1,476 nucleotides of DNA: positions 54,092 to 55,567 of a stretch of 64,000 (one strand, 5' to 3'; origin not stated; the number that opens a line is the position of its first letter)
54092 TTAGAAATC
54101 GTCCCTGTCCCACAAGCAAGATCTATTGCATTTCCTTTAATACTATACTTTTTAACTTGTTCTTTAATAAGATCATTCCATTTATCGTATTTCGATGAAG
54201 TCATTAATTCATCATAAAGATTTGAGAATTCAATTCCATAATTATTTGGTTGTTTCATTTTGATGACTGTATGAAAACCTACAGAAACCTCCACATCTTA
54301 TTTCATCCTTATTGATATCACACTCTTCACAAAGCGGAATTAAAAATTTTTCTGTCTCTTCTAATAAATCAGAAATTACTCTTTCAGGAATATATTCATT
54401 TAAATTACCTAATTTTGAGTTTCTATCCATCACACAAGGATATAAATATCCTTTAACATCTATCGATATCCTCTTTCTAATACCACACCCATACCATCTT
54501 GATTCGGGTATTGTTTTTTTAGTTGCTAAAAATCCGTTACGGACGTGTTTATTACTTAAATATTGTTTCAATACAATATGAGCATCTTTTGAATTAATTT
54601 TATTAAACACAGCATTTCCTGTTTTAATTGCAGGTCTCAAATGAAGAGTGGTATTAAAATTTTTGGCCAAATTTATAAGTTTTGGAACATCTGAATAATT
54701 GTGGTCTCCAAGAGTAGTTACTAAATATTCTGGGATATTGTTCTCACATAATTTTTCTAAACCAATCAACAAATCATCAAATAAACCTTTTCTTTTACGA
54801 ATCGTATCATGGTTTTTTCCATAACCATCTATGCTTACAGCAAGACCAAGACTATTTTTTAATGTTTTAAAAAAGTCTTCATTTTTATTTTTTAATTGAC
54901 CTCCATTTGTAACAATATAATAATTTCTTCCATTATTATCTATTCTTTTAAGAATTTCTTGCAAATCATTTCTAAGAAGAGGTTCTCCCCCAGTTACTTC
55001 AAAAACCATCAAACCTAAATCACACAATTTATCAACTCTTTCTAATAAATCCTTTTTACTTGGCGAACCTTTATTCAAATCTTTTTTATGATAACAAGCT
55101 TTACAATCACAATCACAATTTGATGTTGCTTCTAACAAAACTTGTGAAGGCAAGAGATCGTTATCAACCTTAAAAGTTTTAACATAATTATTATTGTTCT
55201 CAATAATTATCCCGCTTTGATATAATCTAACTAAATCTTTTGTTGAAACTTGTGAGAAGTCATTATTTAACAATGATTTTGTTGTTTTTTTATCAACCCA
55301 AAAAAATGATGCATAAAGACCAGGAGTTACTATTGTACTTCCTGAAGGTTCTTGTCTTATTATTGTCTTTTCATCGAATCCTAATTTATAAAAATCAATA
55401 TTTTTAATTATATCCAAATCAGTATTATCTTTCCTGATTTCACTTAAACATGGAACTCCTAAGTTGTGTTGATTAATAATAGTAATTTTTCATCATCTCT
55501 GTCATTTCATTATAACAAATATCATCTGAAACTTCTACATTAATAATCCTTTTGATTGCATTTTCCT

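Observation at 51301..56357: Undescribed radical-SAM/SPASM peptide-maturation-like gene cluster (3 rSAM-SPASM paralogs + SAM methyltransferase + PP-loop ATPase + small peptide ORF)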

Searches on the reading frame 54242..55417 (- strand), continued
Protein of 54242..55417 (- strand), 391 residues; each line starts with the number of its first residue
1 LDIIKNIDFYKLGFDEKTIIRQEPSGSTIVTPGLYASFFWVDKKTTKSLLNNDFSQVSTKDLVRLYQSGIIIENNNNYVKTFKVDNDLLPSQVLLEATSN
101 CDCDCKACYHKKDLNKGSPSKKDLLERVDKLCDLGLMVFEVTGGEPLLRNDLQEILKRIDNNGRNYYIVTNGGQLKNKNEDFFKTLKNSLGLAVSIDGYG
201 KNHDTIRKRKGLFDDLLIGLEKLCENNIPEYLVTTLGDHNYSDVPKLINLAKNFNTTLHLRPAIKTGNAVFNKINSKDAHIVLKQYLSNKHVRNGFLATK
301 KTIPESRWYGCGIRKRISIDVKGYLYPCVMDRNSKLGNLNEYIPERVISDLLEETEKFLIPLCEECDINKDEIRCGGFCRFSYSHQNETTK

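Call 31: search_protein_families(library=pfam, proteins=[L001:3432-3686:+, L011:8087-8341:+, L013:8130-8339:+, L014:8159-8401:+, L015:8137-8355:+, L008:8121-8321:+, L009:8179-8379:+, L018:4032-4226:+], max_evalue=10)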
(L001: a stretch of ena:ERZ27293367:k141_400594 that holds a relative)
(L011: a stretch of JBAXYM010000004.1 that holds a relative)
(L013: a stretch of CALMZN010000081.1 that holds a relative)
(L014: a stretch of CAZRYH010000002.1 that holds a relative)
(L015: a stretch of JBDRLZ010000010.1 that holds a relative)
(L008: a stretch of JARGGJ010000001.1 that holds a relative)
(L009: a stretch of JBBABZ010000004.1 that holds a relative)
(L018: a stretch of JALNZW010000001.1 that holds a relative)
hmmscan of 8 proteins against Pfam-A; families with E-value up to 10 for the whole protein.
L001:3432-3686:+ (85 aa): 0 families

L011:8087-8341:+ (85 aa): 2 families
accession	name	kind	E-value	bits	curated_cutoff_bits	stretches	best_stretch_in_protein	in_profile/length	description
PF24406.1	nSTAND_NTPase4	-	0.051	14.1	27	1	59-84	16-41/58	Novel STAND NTPase 4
PF25166.1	CoiA_C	-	0.12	12.7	21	1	48-83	92-127/149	Competence protein CoiA, C-terminal domain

L013:8130-8339:+ (70 aa): 0 families

L014:8159-8401:+ (81 aa): 0 families

L015:8137-8355:+ (73 aa): 0 families

L008:8121-8321:+ (67 aa): 0 families

L009:8179-8379:+ (67 aa): 0 families

L018:4032-4226:+ (65 aa): 0 families
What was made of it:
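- On RiPP recognition element / PqqD (PF05402): Neither the rSAM-1 N-terminal domain nor the CPR small protein gives a PqqD hit at E<=10 (call 31).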

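Call 36: search_solved_structures(query=A2, max_evalue=10)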
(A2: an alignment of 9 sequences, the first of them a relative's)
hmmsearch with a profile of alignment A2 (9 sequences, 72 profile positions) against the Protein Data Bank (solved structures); distinct sequences matched with E-value up to 10: 4.
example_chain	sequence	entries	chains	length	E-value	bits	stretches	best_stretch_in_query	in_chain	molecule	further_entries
9i5t_F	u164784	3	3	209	0.12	15.7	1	10-56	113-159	Large ribosomal subunit protein uL4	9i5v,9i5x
4v36_A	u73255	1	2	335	0.25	14.6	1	13-32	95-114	LYSYL-TRNA-DEPENDENT L-YSYL-PHOSPHATIDYLGYCEROL SYNTHASE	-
9egc_A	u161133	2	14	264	0.32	14.3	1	17-55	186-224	THIF-type NAD/FAD binding fold domain-containing protein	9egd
9egb_A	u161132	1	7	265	0.32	14.3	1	17-55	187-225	THIF-type NAD/FAD binding fold domain-containing protein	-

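Call 41: find_encoding_contigs(protein=P0002, flank=7000, max_places=1)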
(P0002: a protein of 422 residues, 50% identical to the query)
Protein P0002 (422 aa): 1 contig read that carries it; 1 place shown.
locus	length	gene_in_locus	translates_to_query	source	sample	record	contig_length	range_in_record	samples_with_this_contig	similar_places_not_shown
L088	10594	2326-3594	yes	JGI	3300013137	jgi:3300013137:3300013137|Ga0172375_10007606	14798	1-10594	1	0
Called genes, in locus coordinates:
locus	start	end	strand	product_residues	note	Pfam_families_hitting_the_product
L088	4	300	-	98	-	-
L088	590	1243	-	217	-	-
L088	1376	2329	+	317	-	PF01171:ATP_bind_3 (weak)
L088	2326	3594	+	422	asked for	PF04055:Radical_SAM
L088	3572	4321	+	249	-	PF01209:Ubie_methyltran (weak), PF03848:TehB (weak), PF05175:MTS, PF13489:Methyltransf_23, PF08241:Methyltransf_11, PF08242:Methyltransf_12, PF13649:Methyltransf_25, PF13847:Methyltransf_31, +1 more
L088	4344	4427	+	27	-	-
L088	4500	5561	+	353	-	PF04055:Radical_SAM, PF13353:Fer4_12, PF13186:SPASM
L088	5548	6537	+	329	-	PF04055:Radical_SAM, PF13353:Fer4_12 (weak), PF13186:SPASM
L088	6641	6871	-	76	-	-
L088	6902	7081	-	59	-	-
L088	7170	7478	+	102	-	PF00338:Ribosomal_S10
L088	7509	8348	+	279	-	PF07091:FmrO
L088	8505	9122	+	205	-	-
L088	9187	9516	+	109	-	-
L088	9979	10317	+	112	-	-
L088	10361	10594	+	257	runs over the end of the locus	PF00753:Lactamase_B, PF23023:Anti-Pycsar_Apyc1, PF12706:Lactamase_B_2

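Call 42: find_encoding_contigs(protein=P0003, flank=7000, max_places=1)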
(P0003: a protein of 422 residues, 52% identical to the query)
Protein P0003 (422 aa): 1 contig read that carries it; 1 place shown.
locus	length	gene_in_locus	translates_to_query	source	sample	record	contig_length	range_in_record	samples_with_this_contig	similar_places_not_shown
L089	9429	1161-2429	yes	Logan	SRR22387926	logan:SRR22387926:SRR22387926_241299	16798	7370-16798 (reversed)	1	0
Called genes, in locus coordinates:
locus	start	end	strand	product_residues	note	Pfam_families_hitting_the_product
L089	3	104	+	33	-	?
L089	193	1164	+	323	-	PF00764:Arginosuc_synth, PF01171:ATP_bind_3 (weak)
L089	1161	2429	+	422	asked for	PF04055:Radical_SAM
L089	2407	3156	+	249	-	PF01209:Ubie_methyltran (weak), PF03848:TehB (weak), PF05175:MTS, PF13489:Methyltransf_23 (weak), PF08241:Methyltransf_11, PF08242:Methyltransf_12, PF13649:Methyltransf_25, PF13847:Methyltransf_31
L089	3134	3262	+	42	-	-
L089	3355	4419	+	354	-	PF04055:Radical_SAM, PF13353:Fer4_12, PF13186:SPASM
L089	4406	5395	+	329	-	PF13353:Fer4_12, PF04055:Radical_SAM, PF13186:SPASM (weak)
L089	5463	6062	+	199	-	PF09335:VTT_dom (weak)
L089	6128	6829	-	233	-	-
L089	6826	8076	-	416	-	PF01467:CTP_transf_like, PF01121:CoaE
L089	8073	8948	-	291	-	-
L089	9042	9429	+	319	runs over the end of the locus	PF13404:HTH_AsnC-type (weak), PF13412:HTH_24 (weak), PF01037:AsnC_trans_reg (faint), PF13404:HTH_AsnC-type, PF13412:HTH_24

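Call 43: find_encoding_contigs(protein=P0006, flank=7000, max_places=1)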
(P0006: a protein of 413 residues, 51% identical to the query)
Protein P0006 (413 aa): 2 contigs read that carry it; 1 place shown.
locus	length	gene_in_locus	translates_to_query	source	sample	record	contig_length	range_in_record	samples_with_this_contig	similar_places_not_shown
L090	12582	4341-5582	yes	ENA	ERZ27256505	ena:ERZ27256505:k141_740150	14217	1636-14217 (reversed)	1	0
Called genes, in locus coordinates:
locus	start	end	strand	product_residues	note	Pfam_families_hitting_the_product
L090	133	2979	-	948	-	PF00133:tRNA-synt_1, PF09334:tRNA-synt_1g (weak), PF08264:Anticodon_1, PF19302:DUF5915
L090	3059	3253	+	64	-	-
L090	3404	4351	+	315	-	PF01171:ATP_bind_3 (weak)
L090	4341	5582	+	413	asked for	PF04055:Radical_SAM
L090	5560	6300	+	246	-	PF01209:Ubie_methyltran (weak), PF03848:TehB (weak), PF05175:MTS, PF13489:Methyltransf_23, PF08241:Methyltransf_11, PF08242:Methyltransf_12, PF13649:Methyltransf_25, PF13847:Methyltransf_31, +4 more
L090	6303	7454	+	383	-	PF04055:Radical_SAM, PF13353:Fer4_12, PF13186:SPASM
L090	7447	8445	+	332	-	PF13353:Fer4_12, PF04055:Radical_SAM, PF13186:SPASM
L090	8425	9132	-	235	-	PF00590:TP_methylase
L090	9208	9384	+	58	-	-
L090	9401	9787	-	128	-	-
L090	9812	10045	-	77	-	PF09834:DUF2061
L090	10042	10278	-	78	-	-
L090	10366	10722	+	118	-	-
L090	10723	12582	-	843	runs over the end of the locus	PF00690:Cation_ATPase_N, PF00122:E1-E2_ATPase, PF00702:Hydrolase, PF13246:Cation_ATPase, PF00689:Cation_ATPase_C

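Call 46: search_protein_families(library=ncbifam, proteins=[L088:7170-7478:+, L090:133-2979:-, L089:6826-8076:-, L004:882-1193:+], max_evalue=0.00001)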
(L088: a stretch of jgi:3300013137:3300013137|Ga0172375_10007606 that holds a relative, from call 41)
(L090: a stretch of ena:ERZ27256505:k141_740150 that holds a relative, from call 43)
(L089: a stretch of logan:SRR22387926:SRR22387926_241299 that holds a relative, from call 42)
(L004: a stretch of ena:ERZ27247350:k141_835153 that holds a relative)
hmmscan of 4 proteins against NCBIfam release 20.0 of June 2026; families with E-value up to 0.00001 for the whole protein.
L088:7170-7478:+ (102 aa): 3 families
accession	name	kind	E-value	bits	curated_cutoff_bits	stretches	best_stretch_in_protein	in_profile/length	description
TIGR01046.1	uS10_euk_arch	equivalog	4.5e-37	126.4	96.25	1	3-100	2-99/99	30S ribosomal protein S10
TIGR01049.1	rpsJ_bact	equivalog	2.6e-21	75.7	72.75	1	3-99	2-98/99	30S ribosomal protein S10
NF001861.0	PRK00596.1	equivalog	2.8e-20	72.5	85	1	2-99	4-101/102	30S ribosomal protein S10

L090:133-2979:- (948 aa): 14 families
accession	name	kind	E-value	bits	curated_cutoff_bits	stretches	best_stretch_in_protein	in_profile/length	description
TIGR00392.1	ileS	equivalog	2.3e-208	694.4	621.4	1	2-815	6-856/861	isoleucine--tRNA ligase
NF000257.1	MupA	exception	3.1e-163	545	1900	1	7-834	8-847/1024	mupirocin-resistant isoleucine--tRNA ligase MupA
NF000258.1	MupB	exception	1e-151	506.9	1900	1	7-833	8-848/1033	mupirocin-resistant isoleucine--tRNA ligase MupB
TIGR00422.1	valS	equivalog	5.2e-119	398.6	612.1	2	292-838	253-791/863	valine--tRNA ligase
NF009687.0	PRK13208.1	equivalog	1.6e-108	364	738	2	295-838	255-793/801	valine--tRNA ligase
NF004349.1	PRK05729.1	equivalog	1.3e-106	357.8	704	2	271-867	232-811/860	valine--tRNA ligase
NF040702.1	ileS_w_GNAT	exception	5.4e-88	295.8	1999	2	248-750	448-960/1100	isoleucine--tRNA ligase, N-acetyltransferase domain-containing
NF011492.0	PRK14900.1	equivalog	8.6e-71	239.1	1783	2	299-826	270-788/1044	valine--tRNA ligase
NF008957.0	PRK12300.1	subfamily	3.6e-52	177.5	677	2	583-927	623-937/946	leucine--tRNA ligase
NF000540.1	alt_ValS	exception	2.3e-47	161.5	900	2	397-820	387-812/827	valine--tRNA ligase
TIGR00395.1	leuS_arch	equivalog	2.4e-42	145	648.5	2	8-327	4-322/938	leucine--tRNA ligase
TIGR00396.1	leuS_bact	equivalog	3.6e-25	88.2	548.4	2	585-772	604-780/843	leucine--tRNA ligase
TIGR00398.1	metG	equivalog_domain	1.6e-18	66.8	336.35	1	513-750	251-505/530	methionine--tRNA ligase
NF008900.0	PRK12267.1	equivalog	2.6e-06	26.2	598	0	512-611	227-324/648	methionine--tRNA ligase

L089:6826-8076:- (416 aa): 5 families
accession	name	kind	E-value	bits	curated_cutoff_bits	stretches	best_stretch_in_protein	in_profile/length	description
TIGR01510.1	coaD_prev_kdtB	equivalog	1.9e-41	141.7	103.3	1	44-196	2-154/155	pantetheine-phosphate adenylyltransferase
TIGR00152.1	TIGR00152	equivalog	3.6e-23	82.4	65.55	1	202-380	1-174/188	dephospho-CoA kinase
NF002879.0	PRK03333.1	equivalog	5.5e-17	61.9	215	1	203-365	4-159/395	dephospho-CoA kinase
TIGR00125.1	cyt_tran_rel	domain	4.7e-09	36.3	27.7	1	45-103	3-65/65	adenylyltransferase/cytidyltransferase family protein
TIGR00482.1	TIGR00482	equivalog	1.1e-08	35.3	112.45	1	45-109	1-70/194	nicotinate (nicotinamide) nucleotide adenylyltransferase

L004:882-1193:+ (103 aa): 1 family
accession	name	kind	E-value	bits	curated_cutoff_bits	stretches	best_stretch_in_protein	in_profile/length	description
NF004425.0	PRK05767.1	equivalog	1.1e-18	67.7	87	1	1-103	1-91/92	50S ribosomal protein L44e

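Call 47: predict_structure(alignment_id=A1)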
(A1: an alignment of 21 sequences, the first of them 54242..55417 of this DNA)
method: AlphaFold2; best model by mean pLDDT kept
length: 391 residues; sequences in the alignment: 21
mean_pLDDT: 87.8   pTM: 0.89
mean pLDDT of the five models: 87.8, 85.0, 84.8, 84.5, 82.4
residues with pLDDT >= 90: 225; 70-90: 129; 50-70: 28; < 50: 9
segments of 3 or more residues with pLDDT < 50: 306-311
pLDDT, mean of each block of 10 residues (from residue 1): 71 92 94 83 94 89 88 88 93 95 87 88 98 96 95 98 96 95 95 97 96 98 96 93 96 96 85 81 88 75 47 76 91 91 94 83 76 71 63 49
secondary structure, 60 per line:
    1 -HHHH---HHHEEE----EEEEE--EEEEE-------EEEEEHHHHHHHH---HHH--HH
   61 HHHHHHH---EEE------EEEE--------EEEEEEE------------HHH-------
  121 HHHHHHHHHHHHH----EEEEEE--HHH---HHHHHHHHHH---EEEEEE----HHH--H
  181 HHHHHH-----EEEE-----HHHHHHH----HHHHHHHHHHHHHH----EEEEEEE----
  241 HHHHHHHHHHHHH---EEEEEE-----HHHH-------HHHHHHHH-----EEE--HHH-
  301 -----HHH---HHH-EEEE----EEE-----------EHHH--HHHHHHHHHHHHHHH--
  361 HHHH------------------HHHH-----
elements in order: H2-5 E12-14 E19-23 E26-30 E38-42 H43-50 H59-67 E71-73 E80-83 E92-98 H121-133 E138-143 H152-161 E165-170 H180-186 E192-195 H201-207 H212-225 E230-236 H241-253 E257-262 H268-271 H279-286 E292-294 E316-319 E324-326 H344-358 H361-364 H383-386
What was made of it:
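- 54242..55417 (-): rSAM-1 (391 aa). It has an RRE-like N-terminal domain (about residues 10-75), a radical SAM core (C101-x-C103-x-C105-xx-C108, GGE) and a divergent SPASM/twitch-like C-terminus (C311, C328, C363, C366, C375, C379; signature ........). The AF2 model has pLDDT 87.8 (call 47).
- On RiPP recognition element (structural definition): The model shows strands 19-23, 26-30 and 38-42, followed by helices 43-50 and 59-67 (call 47).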

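Call 51: fold_search(model_id=the predicted structure, library=pdb)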
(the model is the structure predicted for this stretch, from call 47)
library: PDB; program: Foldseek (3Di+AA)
matches with E <= 10: 1697; with E <= 0.001: 113
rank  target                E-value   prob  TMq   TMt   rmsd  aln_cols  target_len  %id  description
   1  6efn                  7.4e-18  1.00  0.67  0.68   4.8       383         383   18  Structure of a RiPP maturase, SkfB (released 2018-10-24)
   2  5v1q_B                1.2e-14  1.00  0.67  0.60   6.6       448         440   14  Crystal structure of Streptococcus suis SuiB (released 2017-08-30)
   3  5v1t_A                1.8e-14  1.00  0.68  0.61   6.3       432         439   14  Crystal structure of Streptococcus suis SuiB bound to precursor peptide SuiA (released 2017-08-30)
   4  5v1q_A                2.6e-14  1.00  0.66  0.61   6.5       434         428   14  Crystal structure of Streptococcus suis SuiB (released 2017-08-30)
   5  5v1s_A                4.3e-14  1.00  0.65  0.61   6.3       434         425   14  Crystal structure of Streptococcus suis SuiB bound to S-adenosylmethionine (released 2017-08-30)
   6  5v1s_B                6.8e-14  1.00  0.64  0.59   6.8       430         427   15  Crystal structure of Streptococcus suis SuiB bound to S-adenosylmethionine (released 2017-08-30)
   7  7vob                  8.1e-14  1.00  0.53  0.62   4.1       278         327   22  The crystal structure of a Radical SAM Enzyme BlsE involved in the Biosynthesis of Blasticidin S (released 2022-05-04)
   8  5why_B                1.9e-12  1.00  0.55  0.51  13.9       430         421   16  Structural Insights into Thioether Bond Formation in the Biosynthesis of Sactipeptides (released 2017-07-26)
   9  5wgg_A                4.8e-12  1.00  0.57  0.51  13.8       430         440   17  Structural Insights into Thioether Bond Formation in the Biosynthesis of Sactipeptides (released 2017-07-26)
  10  5why_A                1.9e-11  1.00  0.54  0.51  13.9       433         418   15  Structural Insights into Thioether Bond Formation in the Biosynthesis of Sactipeptides (released 2017-07-26)
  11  2fb2_B                8.7e-10  1.00  0.54  0.64   6.1       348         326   16  Structure of the MoaA Arg17/266/268/Ala triple mutant (released 2006-05-09)
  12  4k39_A                2.7e-09  1.00  0.56  0.60   5.6       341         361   18  Native anSMEcpe with bound AdoMet and Cp18Cys peptide (released 2013-05-08)
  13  6c8v                  3.8e-09  1.00  0.52  0.64   5.6       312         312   15  X-ray structure of PqqE from Methylobacterium extorquens (released 2018-02-14)
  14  7tol                  3.8e-09  1.00  0.40  0.32  11.5       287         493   19  X-ray crystal structure of glycerol dibiphytanyl glycerol tetraether - macrocyclic archaeol synthase (GDGT-MAS) from Met (released 2022-08-31)
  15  9dfn                  4.8e-09  1.00  0.53  0.71   4.6       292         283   17  X-ray crystal structure of the second viperin-like enzyme from Trichoderma virens with bound CTP and SAM (released 2025-02-19)
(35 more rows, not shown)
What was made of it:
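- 54242..55417 (-): The Foldseek top hits are SkfB 6efn (E 7e-18, 383 alignment columns, TM 0.67), SuiB and CteB (call 51).
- On SPASM domain (PF13186), rSAM-1 only: The top structural hit, SkfB, has a twitch-type domain (call 51).
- On RiPP recognition element (structural definition): The whole-protein alignments to the RRE-bearing SkfB, SuiB and CteB span nearly the full length (call 51).
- Closest known: Radical SAM/SPASM RiPP maturases with a fused RRE. Same: The rSAM-1 model matches SkfB, SuiB and CteB best (call 51).
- The rSAM-1 model matches SkfB, SuiB and CteB over nearly its full length (call 51).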

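Call 96: find_related_loci(query=A1, collection=viral_contigs, flank=6000)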
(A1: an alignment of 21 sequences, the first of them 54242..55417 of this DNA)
Query A1 (391 aa) in viral_contigs; peptide patterns used: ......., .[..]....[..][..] (x = any residue, [..] = any of these).
193 stretches matched a pattern; 10 encode a relative of the query (tblastn E <= 1e-3); 10 distinct loci.
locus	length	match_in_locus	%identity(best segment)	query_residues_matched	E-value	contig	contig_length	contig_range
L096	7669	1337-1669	27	101-207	3e-6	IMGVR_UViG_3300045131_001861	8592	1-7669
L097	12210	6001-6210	38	140-207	2e-5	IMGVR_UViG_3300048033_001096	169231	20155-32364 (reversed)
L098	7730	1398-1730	27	101-207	2e-5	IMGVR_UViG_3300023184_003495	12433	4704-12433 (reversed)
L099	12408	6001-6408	26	124-256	3e-5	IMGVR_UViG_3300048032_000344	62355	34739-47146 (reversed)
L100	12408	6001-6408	26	124-256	3e-5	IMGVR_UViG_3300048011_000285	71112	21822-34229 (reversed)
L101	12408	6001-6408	26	124-256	3e-5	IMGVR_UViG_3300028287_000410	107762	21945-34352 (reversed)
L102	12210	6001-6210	36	140-207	5e-5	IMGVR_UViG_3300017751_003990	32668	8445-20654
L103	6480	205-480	27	92-171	7e-5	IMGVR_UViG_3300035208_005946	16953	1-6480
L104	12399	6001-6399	25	89-207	7e-5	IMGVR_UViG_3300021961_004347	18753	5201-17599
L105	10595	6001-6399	25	89-207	7e-5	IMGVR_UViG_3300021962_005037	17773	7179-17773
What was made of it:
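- Tried and rejected: A scan of viral contigs found only distant rSAMs and no cassette (call 96).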

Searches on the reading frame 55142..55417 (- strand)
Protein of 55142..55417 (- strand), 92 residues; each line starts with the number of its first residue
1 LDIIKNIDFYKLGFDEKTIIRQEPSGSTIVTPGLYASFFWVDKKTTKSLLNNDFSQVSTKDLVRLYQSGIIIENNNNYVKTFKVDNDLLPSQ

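Call 31: search_protein_families(library=pfam, proteins=[window:55142-55417:-], max_evalue=10)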
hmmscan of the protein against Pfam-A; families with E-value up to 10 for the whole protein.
seq(92 aa): 1 family
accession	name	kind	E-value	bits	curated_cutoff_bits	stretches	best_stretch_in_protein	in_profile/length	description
PF15063.11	TC1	-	0.33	11.4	27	1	24-68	3-45/75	Thyroid cancer protein 1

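Call 35: search_solved_structures(query=A3, max_evalue=10)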
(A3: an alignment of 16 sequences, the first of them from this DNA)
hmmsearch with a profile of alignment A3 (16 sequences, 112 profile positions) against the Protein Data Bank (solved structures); distinct sequences matched with E-value up to 10: 1.
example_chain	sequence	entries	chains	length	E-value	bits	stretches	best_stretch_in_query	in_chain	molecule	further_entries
6lqp_RW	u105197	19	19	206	0.56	13.2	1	62-98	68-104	Regulator of rDNA transcription protein 14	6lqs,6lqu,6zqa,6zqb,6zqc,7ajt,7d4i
